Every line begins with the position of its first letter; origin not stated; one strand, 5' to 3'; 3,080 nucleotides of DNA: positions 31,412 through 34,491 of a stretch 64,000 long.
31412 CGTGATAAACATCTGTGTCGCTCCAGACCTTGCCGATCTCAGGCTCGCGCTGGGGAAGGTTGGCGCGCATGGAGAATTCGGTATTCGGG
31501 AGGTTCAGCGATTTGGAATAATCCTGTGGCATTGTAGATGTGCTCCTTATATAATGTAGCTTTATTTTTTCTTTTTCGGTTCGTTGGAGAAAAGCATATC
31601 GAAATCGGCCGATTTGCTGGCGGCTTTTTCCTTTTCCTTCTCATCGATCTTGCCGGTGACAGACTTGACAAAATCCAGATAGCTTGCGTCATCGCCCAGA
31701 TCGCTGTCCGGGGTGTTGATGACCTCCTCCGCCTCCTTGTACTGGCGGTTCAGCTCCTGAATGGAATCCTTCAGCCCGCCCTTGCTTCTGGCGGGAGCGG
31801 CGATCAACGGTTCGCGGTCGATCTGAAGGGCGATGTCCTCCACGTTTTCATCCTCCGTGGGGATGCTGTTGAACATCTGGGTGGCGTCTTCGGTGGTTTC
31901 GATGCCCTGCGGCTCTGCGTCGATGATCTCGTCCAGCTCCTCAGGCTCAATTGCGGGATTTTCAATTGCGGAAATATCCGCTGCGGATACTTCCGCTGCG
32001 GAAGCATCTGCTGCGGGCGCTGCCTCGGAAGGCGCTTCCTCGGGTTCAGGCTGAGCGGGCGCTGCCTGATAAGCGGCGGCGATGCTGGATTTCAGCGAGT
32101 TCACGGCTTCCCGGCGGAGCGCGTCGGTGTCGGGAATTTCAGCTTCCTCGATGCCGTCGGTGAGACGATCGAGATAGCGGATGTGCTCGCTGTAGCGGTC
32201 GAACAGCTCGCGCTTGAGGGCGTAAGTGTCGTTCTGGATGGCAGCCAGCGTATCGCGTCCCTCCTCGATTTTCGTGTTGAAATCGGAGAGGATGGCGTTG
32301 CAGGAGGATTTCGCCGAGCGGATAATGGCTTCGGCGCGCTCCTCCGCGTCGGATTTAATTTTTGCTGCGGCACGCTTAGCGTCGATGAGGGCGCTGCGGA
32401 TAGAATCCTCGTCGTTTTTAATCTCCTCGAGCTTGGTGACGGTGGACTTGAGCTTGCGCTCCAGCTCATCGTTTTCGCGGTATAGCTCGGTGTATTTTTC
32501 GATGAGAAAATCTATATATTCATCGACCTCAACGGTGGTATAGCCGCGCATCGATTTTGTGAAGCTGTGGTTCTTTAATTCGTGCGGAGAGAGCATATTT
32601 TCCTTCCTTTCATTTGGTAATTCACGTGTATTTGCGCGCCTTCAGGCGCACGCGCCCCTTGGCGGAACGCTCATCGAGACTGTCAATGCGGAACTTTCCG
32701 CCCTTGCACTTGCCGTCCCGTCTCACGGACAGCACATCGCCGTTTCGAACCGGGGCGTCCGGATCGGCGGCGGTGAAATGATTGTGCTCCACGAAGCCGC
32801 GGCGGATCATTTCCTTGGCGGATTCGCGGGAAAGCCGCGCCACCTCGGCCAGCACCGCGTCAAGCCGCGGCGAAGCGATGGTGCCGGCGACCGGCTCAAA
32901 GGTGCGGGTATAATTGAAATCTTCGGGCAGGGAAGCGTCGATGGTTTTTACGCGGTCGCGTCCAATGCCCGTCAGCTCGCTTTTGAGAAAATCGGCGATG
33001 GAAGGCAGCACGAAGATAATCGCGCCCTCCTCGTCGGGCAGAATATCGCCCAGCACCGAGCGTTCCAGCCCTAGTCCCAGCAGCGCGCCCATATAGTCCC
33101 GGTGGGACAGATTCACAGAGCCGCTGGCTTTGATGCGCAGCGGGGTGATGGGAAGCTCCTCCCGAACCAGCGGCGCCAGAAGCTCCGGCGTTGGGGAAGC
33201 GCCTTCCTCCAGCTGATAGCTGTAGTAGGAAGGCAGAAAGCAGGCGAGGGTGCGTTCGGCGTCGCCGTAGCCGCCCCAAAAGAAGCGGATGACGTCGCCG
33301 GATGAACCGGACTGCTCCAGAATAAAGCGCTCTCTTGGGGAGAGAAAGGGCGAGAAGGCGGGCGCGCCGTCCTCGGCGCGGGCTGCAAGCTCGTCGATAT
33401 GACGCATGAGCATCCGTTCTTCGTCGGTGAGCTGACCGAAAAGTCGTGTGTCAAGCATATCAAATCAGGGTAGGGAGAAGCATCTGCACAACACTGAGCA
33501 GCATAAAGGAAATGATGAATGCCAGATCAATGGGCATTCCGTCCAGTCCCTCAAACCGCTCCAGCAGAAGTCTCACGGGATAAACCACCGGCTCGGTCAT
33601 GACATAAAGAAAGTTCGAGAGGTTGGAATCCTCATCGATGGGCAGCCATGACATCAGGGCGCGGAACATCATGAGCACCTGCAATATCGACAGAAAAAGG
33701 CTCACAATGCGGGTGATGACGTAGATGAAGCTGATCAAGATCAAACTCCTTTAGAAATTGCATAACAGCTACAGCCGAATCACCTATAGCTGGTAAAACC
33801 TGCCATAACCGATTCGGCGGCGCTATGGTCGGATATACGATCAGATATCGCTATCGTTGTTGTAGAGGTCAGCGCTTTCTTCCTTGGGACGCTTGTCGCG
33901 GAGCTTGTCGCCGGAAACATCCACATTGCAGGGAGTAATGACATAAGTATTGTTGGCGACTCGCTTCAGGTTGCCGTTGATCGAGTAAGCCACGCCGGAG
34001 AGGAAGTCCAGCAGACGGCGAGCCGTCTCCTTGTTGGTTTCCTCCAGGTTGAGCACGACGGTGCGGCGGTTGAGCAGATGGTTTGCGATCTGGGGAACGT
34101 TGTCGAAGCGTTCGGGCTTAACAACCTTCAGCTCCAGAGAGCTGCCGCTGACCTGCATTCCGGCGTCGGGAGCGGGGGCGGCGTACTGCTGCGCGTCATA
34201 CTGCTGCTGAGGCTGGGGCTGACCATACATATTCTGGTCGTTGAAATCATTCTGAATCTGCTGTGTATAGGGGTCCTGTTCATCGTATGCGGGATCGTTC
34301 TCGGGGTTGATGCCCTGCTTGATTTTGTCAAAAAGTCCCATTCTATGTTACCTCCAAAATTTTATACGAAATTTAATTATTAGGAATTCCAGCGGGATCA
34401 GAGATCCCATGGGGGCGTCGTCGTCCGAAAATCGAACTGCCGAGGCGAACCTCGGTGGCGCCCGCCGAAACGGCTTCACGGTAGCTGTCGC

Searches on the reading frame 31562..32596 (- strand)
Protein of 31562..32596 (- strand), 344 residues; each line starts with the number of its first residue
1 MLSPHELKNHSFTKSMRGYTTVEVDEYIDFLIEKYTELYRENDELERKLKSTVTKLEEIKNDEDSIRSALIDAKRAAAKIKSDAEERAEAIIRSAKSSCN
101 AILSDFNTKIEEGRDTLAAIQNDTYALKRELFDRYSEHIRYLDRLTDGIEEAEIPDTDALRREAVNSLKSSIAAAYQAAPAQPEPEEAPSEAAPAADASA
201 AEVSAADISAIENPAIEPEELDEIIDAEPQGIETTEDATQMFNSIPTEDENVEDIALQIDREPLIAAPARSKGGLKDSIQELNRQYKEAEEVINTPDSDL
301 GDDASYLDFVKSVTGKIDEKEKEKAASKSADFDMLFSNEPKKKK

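Call 87: search_protein_families(library=pfam, proteins=[window:31562-32596:-], max_evalue=0.0001)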
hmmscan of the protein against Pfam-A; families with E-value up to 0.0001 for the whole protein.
window:31562-32596:- (344 aa): 1 family
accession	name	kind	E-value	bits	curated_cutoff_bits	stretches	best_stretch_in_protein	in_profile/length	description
PF05103.18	DivIVA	-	4.1e-27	95.2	28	1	2-129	1-128/131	DivIVA protein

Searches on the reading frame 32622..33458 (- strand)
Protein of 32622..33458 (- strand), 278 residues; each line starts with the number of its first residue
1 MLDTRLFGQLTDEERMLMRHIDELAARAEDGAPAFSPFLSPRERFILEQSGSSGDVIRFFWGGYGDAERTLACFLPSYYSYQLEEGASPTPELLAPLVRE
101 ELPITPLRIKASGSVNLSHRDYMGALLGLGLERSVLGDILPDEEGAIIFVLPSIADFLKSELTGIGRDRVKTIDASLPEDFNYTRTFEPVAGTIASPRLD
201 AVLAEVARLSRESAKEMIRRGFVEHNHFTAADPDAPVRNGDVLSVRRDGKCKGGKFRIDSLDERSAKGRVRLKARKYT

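Call 87: search_protein_families(library=pfam, proteins=[window:32622-33458:-], max_evalue=0.0001)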
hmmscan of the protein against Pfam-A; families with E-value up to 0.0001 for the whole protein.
window:32622-33458:- (278 aa): 1 family
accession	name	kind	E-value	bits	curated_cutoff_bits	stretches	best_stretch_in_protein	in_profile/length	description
PF17774.7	YlmH_RBD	-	3.1e-12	47.1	23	1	115-172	20-77/84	Putative RNA-binding domain in YlmH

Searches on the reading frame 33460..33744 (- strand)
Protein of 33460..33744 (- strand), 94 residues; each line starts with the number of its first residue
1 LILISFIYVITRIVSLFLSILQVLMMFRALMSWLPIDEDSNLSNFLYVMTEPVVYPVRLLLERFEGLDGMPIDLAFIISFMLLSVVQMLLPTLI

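Call 87: search_protein_families(library=pfam, proteins=[window:33460-33744:-], max_evalue=0.0001)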
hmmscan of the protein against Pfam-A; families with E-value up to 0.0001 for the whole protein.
window:33460-33744:- (94 aa): 1 family
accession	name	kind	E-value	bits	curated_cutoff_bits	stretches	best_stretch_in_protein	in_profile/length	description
PF02325.22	YGGT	-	2.1e-14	54.1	27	1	16-90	2-70/70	YGGT family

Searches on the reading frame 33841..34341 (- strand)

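Call 87: search_protein_families(library=pfam, proteins=[window:33841-34341:-], max_evalue=0.0001)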
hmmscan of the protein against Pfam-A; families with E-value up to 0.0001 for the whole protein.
window:33841-34341:- (166 aa): 1 family
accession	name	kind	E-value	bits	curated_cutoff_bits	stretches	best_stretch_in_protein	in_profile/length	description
PF04472.17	SepF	-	1.4e-26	92.9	27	1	72-142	2-72/72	Cell division protein SepF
